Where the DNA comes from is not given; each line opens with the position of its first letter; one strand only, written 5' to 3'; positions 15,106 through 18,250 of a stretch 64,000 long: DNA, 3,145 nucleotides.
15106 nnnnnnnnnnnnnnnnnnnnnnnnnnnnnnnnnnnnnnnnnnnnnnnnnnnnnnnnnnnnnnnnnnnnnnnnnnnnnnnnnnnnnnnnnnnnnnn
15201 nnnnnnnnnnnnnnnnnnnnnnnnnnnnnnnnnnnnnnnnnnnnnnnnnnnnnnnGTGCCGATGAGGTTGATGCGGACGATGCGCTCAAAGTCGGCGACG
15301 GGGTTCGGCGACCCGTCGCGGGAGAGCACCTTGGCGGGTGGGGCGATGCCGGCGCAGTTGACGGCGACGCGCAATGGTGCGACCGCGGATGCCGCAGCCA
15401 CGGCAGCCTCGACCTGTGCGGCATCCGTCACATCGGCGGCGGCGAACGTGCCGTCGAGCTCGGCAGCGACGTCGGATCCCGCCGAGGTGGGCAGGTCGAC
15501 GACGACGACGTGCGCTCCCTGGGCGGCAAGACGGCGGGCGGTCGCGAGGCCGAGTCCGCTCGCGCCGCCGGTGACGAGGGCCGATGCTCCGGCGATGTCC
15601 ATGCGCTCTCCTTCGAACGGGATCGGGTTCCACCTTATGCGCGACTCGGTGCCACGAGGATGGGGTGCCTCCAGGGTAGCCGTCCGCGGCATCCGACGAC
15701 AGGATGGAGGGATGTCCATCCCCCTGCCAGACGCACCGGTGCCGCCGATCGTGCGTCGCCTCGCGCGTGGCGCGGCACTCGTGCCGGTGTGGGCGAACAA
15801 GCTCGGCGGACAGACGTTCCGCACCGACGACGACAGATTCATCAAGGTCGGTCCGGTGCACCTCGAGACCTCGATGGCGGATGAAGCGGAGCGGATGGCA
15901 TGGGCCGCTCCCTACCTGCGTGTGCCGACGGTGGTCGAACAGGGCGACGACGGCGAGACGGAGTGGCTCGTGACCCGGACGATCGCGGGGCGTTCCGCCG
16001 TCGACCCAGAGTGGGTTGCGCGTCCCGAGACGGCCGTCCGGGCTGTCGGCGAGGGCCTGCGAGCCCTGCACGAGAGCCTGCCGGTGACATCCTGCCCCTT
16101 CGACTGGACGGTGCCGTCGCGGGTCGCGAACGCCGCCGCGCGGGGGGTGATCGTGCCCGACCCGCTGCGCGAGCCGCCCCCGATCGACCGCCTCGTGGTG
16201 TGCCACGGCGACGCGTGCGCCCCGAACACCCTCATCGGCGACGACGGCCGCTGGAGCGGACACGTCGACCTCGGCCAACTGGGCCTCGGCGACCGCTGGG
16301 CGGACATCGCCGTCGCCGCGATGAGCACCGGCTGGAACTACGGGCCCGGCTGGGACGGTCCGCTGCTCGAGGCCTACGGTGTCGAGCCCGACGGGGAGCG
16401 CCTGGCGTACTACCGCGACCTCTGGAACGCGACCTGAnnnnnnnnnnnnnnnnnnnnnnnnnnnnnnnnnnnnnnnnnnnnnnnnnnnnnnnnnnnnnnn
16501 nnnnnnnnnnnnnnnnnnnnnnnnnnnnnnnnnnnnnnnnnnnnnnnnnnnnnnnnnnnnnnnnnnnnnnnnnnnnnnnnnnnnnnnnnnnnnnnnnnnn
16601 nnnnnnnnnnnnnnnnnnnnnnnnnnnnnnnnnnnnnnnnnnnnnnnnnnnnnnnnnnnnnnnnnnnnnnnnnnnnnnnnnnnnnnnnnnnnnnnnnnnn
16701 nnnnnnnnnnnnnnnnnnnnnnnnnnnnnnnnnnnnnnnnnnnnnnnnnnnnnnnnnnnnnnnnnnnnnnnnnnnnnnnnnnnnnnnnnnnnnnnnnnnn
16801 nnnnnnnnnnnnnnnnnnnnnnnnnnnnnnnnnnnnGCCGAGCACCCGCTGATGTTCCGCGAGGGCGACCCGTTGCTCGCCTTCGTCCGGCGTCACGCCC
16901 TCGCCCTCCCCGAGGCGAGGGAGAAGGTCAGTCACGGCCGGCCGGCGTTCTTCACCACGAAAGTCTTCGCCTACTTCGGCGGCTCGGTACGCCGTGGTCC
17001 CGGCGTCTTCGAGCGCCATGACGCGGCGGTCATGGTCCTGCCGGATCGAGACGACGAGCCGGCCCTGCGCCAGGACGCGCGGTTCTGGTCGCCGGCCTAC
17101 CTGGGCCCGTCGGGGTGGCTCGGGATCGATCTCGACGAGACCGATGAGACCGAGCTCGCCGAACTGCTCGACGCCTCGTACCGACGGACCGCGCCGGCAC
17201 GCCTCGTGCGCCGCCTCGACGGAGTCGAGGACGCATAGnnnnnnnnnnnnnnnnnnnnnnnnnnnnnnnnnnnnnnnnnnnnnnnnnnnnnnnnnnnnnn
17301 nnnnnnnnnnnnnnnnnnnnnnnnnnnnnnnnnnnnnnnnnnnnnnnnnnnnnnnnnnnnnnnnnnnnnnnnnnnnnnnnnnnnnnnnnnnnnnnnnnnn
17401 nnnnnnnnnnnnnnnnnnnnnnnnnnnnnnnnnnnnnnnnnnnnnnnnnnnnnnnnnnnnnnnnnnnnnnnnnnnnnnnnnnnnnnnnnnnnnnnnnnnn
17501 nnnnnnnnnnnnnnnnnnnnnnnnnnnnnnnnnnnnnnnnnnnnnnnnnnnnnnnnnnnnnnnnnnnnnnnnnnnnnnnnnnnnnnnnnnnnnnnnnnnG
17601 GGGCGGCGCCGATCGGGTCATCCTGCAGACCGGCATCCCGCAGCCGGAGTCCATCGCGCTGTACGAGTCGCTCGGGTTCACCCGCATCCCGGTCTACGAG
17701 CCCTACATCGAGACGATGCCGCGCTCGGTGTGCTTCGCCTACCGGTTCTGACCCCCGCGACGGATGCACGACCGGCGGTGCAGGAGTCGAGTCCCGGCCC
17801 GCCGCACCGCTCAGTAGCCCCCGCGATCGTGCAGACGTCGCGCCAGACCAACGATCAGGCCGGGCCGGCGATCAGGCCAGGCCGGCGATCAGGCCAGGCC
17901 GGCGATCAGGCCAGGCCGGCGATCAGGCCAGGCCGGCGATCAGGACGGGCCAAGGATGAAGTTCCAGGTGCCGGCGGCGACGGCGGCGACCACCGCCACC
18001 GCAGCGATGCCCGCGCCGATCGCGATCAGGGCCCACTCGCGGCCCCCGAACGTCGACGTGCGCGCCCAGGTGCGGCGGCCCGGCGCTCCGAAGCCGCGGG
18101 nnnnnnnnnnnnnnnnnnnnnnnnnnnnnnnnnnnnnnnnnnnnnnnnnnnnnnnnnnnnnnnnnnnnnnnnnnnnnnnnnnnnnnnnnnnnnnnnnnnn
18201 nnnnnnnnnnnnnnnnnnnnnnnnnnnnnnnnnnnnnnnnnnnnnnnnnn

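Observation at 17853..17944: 17 bp tandem repeat (~5.5 units) fused to the ecfT stop codon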

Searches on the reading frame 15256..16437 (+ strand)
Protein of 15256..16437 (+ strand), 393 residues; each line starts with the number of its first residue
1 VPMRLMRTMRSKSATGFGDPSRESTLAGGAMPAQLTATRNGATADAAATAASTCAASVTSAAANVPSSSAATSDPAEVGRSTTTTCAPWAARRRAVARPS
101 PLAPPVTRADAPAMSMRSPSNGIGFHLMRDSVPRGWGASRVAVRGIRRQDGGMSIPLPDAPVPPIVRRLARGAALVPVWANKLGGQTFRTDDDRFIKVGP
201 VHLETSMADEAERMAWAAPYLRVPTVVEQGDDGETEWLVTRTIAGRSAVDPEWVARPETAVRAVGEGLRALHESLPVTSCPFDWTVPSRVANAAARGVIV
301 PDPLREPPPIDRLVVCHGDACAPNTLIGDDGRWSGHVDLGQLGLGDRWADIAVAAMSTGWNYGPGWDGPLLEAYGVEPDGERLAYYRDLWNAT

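Call 5: search_protein_families(library=pfam, proteins=[window:15256-16437:+])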
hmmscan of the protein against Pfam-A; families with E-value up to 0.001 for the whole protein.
window:15256-16437:+ (393 aa): 1 family
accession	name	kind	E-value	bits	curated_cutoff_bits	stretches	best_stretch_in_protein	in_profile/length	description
PF01636.29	APH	-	1.1e-18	68.3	23.2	1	193-384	22-237/239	Phosphotransferase enzyme family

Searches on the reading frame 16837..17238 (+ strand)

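Call 5: search_protein_families(library=pfam, proteins=[window:16837-17238:+])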
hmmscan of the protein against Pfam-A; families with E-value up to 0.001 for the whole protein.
window:16837-17238:+ (133 aa): 1 family
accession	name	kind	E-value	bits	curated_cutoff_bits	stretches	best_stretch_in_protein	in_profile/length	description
PF04237.18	YjbR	-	3.1e-10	41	30.1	1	22-116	1-87/88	YjbR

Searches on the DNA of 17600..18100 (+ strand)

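Call 37: search_rna_families(source=window, start=17600, end=18100, threshold=evalue, max_evalue=10)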
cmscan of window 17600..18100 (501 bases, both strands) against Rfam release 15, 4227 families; matches with E-value up to 10: 3.
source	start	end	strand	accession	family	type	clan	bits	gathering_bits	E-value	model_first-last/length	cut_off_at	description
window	17745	17811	-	RF02992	hya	Cis-reg;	-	23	56.8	0.11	1-72/72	no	hya RNA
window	17888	17954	+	RF03038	nhaA-II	Cis-reg;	-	20.6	70.4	0.87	1-84/84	no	nhaA-II RNA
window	17872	17920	-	RF00899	mir-235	Gene; miRNA;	-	15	75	7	1-77/77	no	mir-235 microRNA precursor family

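Call 45: search_dna_similar(query=window:17752-17944:+, collection=plasmids, mode=distant, max_evalue=0.001, max_rows=10)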
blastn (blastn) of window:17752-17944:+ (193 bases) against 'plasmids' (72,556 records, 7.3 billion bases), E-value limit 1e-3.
No match.

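Call 46: search_dna_similar(query=window:17752-17944:+, collection=phages, mode=distant, max_evalue=0.001, max_rows=10)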
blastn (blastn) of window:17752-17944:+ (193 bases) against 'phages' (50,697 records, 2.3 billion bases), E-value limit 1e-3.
No match.
